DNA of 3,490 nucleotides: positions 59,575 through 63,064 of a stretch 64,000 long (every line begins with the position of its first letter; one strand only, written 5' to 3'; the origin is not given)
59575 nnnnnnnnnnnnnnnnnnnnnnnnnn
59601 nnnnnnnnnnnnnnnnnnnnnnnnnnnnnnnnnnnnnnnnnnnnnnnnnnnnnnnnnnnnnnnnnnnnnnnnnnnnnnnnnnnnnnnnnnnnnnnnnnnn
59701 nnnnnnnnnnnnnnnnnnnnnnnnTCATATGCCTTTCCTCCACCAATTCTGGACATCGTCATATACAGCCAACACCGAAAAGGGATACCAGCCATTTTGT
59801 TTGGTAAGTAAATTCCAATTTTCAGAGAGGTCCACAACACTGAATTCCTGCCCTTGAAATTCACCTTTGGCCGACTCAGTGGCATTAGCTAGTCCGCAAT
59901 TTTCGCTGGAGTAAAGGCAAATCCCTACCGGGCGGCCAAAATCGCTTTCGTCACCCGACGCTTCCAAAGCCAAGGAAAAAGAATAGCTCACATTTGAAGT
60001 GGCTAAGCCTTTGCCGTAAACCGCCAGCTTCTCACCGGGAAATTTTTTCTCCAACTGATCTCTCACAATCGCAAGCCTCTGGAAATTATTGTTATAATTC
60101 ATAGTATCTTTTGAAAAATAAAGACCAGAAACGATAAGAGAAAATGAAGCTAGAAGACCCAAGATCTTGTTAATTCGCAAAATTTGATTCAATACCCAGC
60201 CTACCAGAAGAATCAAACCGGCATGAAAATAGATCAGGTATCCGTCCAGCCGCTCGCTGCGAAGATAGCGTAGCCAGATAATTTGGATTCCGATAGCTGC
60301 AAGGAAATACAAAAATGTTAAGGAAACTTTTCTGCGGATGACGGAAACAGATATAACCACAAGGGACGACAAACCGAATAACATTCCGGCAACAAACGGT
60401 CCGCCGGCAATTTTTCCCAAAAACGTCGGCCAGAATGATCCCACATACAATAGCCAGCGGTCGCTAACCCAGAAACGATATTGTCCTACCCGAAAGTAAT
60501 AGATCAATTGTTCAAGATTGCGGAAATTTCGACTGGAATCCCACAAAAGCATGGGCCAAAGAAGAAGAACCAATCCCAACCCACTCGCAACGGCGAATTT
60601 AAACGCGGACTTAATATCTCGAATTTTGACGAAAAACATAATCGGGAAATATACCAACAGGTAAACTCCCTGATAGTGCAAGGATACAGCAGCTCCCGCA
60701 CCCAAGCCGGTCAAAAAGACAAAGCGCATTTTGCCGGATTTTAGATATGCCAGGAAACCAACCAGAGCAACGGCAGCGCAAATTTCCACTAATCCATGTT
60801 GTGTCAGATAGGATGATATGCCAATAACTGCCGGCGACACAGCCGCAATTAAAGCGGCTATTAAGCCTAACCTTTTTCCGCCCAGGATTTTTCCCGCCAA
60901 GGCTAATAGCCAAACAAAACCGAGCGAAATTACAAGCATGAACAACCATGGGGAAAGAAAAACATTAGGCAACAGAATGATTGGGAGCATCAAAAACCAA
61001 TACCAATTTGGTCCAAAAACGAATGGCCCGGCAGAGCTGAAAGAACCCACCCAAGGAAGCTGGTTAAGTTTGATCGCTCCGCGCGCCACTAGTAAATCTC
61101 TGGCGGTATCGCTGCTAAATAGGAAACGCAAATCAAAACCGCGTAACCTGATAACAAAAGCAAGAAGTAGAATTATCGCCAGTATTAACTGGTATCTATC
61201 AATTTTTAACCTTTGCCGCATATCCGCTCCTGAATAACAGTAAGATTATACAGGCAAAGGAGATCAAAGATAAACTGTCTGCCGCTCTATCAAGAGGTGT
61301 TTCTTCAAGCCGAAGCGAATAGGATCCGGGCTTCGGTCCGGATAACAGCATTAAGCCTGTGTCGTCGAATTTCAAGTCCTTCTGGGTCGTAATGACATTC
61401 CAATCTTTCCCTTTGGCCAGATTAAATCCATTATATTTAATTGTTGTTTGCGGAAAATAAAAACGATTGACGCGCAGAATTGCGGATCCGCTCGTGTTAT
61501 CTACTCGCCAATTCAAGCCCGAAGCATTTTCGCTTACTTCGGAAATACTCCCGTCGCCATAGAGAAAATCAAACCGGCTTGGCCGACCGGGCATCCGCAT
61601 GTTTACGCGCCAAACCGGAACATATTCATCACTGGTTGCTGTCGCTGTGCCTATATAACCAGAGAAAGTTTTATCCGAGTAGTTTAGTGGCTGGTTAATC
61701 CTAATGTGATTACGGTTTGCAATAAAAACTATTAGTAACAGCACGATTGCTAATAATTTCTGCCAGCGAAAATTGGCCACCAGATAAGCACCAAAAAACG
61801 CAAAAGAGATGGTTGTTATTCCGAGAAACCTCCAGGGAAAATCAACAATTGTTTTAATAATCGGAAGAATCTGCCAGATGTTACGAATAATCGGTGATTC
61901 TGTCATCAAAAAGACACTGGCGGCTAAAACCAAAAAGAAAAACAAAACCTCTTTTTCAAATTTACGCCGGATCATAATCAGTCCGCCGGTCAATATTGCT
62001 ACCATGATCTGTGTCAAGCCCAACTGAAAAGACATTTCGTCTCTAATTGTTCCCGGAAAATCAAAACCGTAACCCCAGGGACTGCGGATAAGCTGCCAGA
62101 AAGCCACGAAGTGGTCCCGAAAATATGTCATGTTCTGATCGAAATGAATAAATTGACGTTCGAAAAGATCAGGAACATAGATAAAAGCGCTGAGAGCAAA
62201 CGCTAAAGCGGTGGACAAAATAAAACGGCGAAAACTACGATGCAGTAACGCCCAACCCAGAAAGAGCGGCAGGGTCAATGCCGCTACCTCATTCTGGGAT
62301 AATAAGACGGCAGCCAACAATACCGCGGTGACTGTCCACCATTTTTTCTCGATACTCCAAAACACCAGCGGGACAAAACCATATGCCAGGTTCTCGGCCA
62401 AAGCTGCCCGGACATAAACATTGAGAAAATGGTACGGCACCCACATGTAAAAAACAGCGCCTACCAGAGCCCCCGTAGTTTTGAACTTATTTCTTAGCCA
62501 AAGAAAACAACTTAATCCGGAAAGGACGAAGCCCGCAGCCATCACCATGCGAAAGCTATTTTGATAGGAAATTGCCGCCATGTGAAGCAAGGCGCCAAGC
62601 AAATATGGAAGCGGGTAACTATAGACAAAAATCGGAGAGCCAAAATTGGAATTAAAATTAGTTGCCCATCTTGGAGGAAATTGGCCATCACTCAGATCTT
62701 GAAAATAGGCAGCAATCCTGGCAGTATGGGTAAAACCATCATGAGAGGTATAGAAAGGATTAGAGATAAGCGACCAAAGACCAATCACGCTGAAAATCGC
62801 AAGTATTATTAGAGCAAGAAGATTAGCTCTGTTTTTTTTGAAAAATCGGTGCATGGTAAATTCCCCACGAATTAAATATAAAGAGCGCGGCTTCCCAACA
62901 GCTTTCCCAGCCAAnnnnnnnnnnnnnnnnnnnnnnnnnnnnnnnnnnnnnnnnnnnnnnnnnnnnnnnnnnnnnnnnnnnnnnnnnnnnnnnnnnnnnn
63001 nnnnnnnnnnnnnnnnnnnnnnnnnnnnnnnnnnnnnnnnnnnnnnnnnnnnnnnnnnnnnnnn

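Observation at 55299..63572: Three tandem modules pairing DPM1-like GT2 synthases with GT-C transferases, including a PIG-V-like protein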

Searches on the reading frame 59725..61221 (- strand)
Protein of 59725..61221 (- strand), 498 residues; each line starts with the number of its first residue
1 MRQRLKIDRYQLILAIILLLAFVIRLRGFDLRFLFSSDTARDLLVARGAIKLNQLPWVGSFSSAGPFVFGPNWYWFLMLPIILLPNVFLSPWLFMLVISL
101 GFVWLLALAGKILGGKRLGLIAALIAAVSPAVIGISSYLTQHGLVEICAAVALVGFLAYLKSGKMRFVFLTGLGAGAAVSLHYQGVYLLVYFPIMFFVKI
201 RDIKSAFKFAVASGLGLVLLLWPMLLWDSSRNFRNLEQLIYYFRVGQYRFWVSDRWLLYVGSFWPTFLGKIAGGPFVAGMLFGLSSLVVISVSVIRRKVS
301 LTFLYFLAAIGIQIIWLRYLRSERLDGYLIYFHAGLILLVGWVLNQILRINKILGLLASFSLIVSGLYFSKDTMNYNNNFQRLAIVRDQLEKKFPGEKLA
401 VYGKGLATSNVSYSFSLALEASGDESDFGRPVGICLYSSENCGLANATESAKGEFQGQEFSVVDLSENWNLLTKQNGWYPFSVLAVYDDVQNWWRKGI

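Call 3: search_protein_families(library=pfam, proteins=[window:59725-61221:-], max_evalue=0.01)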
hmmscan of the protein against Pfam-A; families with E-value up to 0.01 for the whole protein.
window:59725-61221:- (498 aa): 1 family
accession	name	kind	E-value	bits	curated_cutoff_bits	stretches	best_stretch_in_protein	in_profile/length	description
PF13231.12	PMT_2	-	0.00062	20.5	26.1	1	72-227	5-160/160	Dolichyl-phosphate-mannose-protein mannosyltransferase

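Call 6: search_protein_families(library=ncbifam, proteins=[window:59725-61221:-], max_evalue=0.1)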
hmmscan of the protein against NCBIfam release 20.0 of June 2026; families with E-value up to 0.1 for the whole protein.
window:59725-61221:- (498 aa): 1 family
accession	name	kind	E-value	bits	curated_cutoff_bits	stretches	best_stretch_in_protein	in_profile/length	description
TIGR03663.1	TIGR03663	subfamily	6.6e-05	22.1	126.25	1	13-199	3-181/435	flippase activity-associated protein Agl23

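Call 45: find_homologous_proteins(query=window:59725-61221:-, max_evalue=0.001)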
Query window:59725-61221:- (498 aa): 38 proteins with E <= 0.001 among 8000 candidates.
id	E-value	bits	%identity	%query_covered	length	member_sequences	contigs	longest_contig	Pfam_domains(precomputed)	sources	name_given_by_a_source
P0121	0.0e+0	1093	100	100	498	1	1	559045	-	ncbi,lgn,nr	ncbi:hypothetical protein M1403_01355 [Patescibacteria group bacterium]|nr:hypothetical protein [Pat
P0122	5.7e-174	598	59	98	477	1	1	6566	-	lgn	-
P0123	3.7e-160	552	52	99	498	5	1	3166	-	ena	-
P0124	3.5e-157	543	51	96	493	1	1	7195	-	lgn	-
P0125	7.8e-149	515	49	95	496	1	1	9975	PF13231.13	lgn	-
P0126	3.0e-146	506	49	100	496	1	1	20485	PF13231.13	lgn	-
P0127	4.0e-146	506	48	98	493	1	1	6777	-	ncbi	-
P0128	2.0e-145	504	49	100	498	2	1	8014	-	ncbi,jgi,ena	-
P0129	4.0e-144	499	47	94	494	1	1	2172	-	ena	-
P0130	1.0e-143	498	48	99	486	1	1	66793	-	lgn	-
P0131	4.7e-143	496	47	98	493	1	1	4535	-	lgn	-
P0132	5.2e-143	496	48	96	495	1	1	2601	-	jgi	-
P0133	3.6e-142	493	47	99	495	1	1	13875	-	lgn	-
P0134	4.0e-142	493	46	99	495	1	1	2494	-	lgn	-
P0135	6.4e-140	486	47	99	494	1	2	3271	-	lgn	-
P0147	5.6e-77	278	32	93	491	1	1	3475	PF13231.13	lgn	-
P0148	2.3e-68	250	30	100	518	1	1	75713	PF13231.13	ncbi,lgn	-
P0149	1.2e-67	247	29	95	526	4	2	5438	PF13231.13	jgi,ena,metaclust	metaclust:\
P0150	9.2e-66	241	32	98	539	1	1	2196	PF13231.13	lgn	-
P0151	3.0e-63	233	32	95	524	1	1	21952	PF13231.13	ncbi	-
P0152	1.1e-56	211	30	98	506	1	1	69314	PF13231.13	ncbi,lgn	-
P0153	2.4e-53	200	30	97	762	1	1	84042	PF00535.33,PF13231.13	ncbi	-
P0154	5.6e-48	182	29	99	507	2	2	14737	PF13231.13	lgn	-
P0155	2.8e-45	173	29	99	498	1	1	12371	PF13231.13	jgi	jgi:hypothetical protein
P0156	3.9e-43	166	28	95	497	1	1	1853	PF13231.13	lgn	-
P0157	1.8e-38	151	27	99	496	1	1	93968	PF13231.13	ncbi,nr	ncbi:MAG: glycosyltransferase family 39 protein [Candidatus Parcubacteria bacterium]|nr:glycosyltran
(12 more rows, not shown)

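Call 53: find_encoding_contigs(protein=P0153, flank=8000, max_places=2)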
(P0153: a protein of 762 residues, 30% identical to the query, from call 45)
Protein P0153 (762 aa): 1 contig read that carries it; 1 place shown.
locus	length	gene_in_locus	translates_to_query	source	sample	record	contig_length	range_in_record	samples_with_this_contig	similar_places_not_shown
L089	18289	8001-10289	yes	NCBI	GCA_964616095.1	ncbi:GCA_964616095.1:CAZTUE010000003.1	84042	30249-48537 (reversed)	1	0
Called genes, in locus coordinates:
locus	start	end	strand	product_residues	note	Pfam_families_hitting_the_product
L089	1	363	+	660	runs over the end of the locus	-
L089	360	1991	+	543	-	PF02366:PMT, PF13231:PMT_2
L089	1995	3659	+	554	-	PF13231:PMT_2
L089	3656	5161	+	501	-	-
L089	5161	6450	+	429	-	PF13231:PMT_2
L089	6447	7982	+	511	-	PF13231:PMT_2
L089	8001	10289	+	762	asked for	PF00535:Glycos_transf_2, PF13231:PMT_2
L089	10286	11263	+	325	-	PF01073:3Beta_HSD, PF01370:Epimerase, PF02719:Polysacc_synt_2, PF04321:RmlD_sub_bind, PF05368:NmrA, PF08659:KR (weak), PF13460:NAD_binding_10 (weak), PF16363:GDP_Man_Dehyd, +1 more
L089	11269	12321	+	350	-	PF13439:Glyco_transf_4, PF00534:Glycos_transf_1, PF13692:Glyco_trans_1_4, PF13524:Glyco_trans_1_2 (weak), PF20706:GT4-conflict (weak)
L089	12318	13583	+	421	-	PF01943:Polysacc_synt, PF13440:Polysacc_synt_3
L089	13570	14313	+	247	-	PF00535:Glycos_transf_2, PF13641:Glyco_tranf_2_3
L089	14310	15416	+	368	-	PF13439:Glyco_transf_4, PF20706:GT4-conflict, PF00534:Glycos_transf_1, PF13692:Glyco_trans_1_4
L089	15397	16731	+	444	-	PF13231:PMT_2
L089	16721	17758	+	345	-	PF13641:Glyco_tranf_2_3, PF00535:Glycos_transf_2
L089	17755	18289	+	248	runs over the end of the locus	PF01209:Ubie_methyltran, PF03141:Methyltransf_29 (weak), PF05148:Methyltransf_8 (weak), PF13489:Methyltransf_23, PF13847:Methyltransf_31, PF08241:Methyltransf_11, PF08242:Methyltransf_12, PF13649:Methyltransf_25, +1 more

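Call 54: find_encoding_contigs(protein=P0121, flank=1000, max_places=3)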
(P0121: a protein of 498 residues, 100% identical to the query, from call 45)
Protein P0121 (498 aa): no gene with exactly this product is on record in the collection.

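Call 59: predict_structure(alignment_id=A2)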
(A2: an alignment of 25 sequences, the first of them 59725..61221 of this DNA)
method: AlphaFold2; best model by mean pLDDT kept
length: 498 residues; sequences in the alignment: 25
mean_pLDDT: 91.6   pTM: 0.91
mean pLDDT of the five models: 91.6, 91.1, 91.0, 90.0, 89.7
residues with pLDDT >= 90: 386; 70-90: 97; 50-70: 11; < 50: 4
segments of 3 or more residues with pLDDT < 50: 1-3
pLDDT, mean of each block of 10 residues (from residue 1): 64 97 86 84 96 92 78 96 94 94 98 97 96 89 95 98 98 97 93 96 97 97 93 90 84 81 91 90 93 93 97 91 81 96 95 93 91 83 95 96 94 96 94 94 88 94 94 93 93 70
secondary structure, 60 per line:
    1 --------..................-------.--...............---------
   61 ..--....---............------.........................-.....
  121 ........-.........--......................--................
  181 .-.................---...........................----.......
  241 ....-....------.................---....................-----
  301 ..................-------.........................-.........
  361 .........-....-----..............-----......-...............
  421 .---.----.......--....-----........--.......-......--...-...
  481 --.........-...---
elements in order: H9-26 H37-51 E65-68 H72-83 H90-114 H116-128 H130-137 H141-162 H165-181 H183-199 H203-229 H234-244 H246-249 H256-272 H276-295 H301-318 H326-350 H352-369 H371-374 H380-393 E399-404 H406-421 E430-436 H439-442 E448-455 E458-464 H466-471 E478-480 H483-491

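Call 62: fold_search(model_id=the predicted structure, library=pdb)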
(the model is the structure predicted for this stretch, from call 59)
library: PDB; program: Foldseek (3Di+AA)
matches with E <= 10: 485; with E <= 0.001: 28
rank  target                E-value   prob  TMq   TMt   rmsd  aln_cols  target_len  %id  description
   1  3waj                  7.8e-07  1.00  0.48  0.32  12.5       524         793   13  Crystal structure of the Archaeoglobus fulgidus oligosaccharyltransferase (O29867_ARCFU) complex with Zn and sulfate (released 2013-10-30)
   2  5ezm                  1.0e-06  1.00  0.62  0.58   6.9       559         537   13  Crystal Structure of ArnT from Cupriavidus metallidurans in the apo state (released 2016-02-17)
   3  9s6t_A                1.6e-06  1.00  0.62  0.64   5.9       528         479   12  Ternary cryo-EM structure of chicken ALG12 with Dol25-PP-GlcNAc2Man7, Dol25-P-Man, and Fab (released 2026-03-18)
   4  5f15                  1.7e-06  1.00  0.63  0.58   6.8       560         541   12  Crystal Structure of ArnT from Cupriavidus metallidurans bound to Undecaprenyl phosphate (released 2016-02-17)
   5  3wak                  3.2e-06  1.00  0.51  0.31  12.5       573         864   13  Crystal structure of the Archaeoglobus fulgidus oligosaccharyltransferase (O29867_ARCFU) in the apo form (released 2013-10-30)
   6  7e9s_A                6.8e-06  1.00  0.53  0.32  10.6       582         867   14  Archaeal oligosaccharyltransferase AglB from Archaeoglobus fulgidus in complex with an inhibitory peptide and a dolich (released 2021-09-08)
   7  5gmy_A                8.4e-06  1.00  0.52  0.33  12.5       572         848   13  Crystal structure of the Archaeoglobus fulgidus oligosaccharyltransferase (O29867_ARCFU) tethered with an acceptor pep (released 2017-02-01)
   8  9i5k_A                1.7e-05  1.00  0.50  0.51   7.4       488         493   12  Structure of the Chaetomium thermophilum Pmt4 homodimer (C2 symmetry) (released 2025-12-24)
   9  6gxc_A                3.8e-05  1.00  0.53  0.39   8.5       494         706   14  Bacterial oligosaccharyltransferase PglB in complex with an inhibitory peptide and a reactive lipid-linked oligosaccha (released 2018-11-14)
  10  7bvc_A                6.1e-05  1.00  0.48  0.25  12.7       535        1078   12  Cryo-EM structure of Mycobacterium smegmatis arabinosyltransferase EmbA-EmbB-AcpM2 in complex with ethambutol (released 2020-04-29)
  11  5ogl_A                7.2e-05  1.00  0.53  0.39   8.5       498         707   12  Structure of bacterial oligosaccharyltransferase PglB in complex with an acceptor peptide and an lipid-linked oligosac (released 2017-10-25)
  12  8agb_A                7.2e-05  1.00  0.51  0.41   9.9       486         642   12  Structure of yeast oligosaccharylransferase complex with lipid-linked oligosaccharide bound (released 2022-12-07)
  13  3rce_A                7.2e-05  1.00  0.52  0.39  10.1       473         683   14  Bacterial oligosaccharyltransferase PglB (released 2011-06-15)
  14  6ezn_F                1.4e-04  1.00  0.51  0.41  11.6       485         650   11  Cryo-EM structure of the yeast oligosaccharyltransferase (OST) complex (released 2018-01-17)
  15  8pn9_A                1.6e-04  1.00  0.53  0.41  11.6       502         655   12  Structure of human oligosaccharyltransferase OST-A complex bound to NGI-1 (released 2024-05-08)
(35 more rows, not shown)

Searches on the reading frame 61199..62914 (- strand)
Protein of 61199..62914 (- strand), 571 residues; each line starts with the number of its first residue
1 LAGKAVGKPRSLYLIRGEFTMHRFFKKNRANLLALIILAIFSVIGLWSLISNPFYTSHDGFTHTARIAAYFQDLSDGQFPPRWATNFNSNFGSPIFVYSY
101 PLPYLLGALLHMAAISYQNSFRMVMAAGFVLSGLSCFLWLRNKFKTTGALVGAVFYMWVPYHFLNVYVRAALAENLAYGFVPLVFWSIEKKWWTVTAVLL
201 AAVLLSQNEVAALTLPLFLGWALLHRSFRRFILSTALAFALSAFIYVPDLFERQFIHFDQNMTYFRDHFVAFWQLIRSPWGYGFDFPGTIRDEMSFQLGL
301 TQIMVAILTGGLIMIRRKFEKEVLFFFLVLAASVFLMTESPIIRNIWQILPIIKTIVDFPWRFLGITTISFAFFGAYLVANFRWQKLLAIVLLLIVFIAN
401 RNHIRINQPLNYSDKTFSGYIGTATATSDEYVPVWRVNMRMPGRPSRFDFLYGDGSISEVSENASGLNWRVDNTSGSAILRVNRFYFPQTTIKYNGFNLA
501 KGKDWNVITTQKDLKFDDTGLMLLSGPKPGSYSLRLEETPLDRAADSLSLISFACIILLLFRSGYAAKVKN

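Call 3: search_protein_families(library=pfam, proteins=[window:61199-62854:-], max_evalue=0.01)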
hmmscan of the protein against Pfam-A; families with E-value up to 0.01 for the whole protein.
window:61199-62854:- (551 aa): 1 family
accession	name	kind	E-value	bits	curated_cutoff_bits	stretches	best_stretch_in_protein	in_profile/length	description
PF10131.15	PTPS_related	-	5.1e-12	45.5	26.4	1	80-457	5-374/621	6-pyruvoyl-tetrahydropterin synthase related domain; membrane protein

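Call 6: search_protein_families(library=ncbifam, proteins=[window:61199-62854:-], max_evalue=0.1)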
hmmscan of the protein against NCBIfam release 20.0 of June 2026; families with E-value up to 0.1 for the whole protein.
window:61199-62854:- (551 aa): 0 families

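Call 8: search_protein_families(library=pfam, proteins=[window:61199-62914:-], max_evalue=10)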
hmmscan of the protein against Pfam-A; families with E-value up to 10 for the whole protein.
window:61199-62914:- (571 aa): 3 families
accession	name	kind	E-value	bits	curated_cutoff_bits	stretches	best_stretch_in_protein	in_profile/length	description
PF10131.15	PTPS_related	-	2.8e-12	46.3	26.4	1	100-477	5-374/621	6-pyruvoyl-tetrahydropterin synthase related domain; membrane protein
PF12911.12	OppC_N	-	0.18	12.2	23.9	1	23-50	8-36/53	N-terminal TM domain of oligopeptide transport permease C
PF24387.1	AEP-like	-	0.26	11.5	27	1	370-401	75-106/133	Archaeo-eukaryotic primase 1D-like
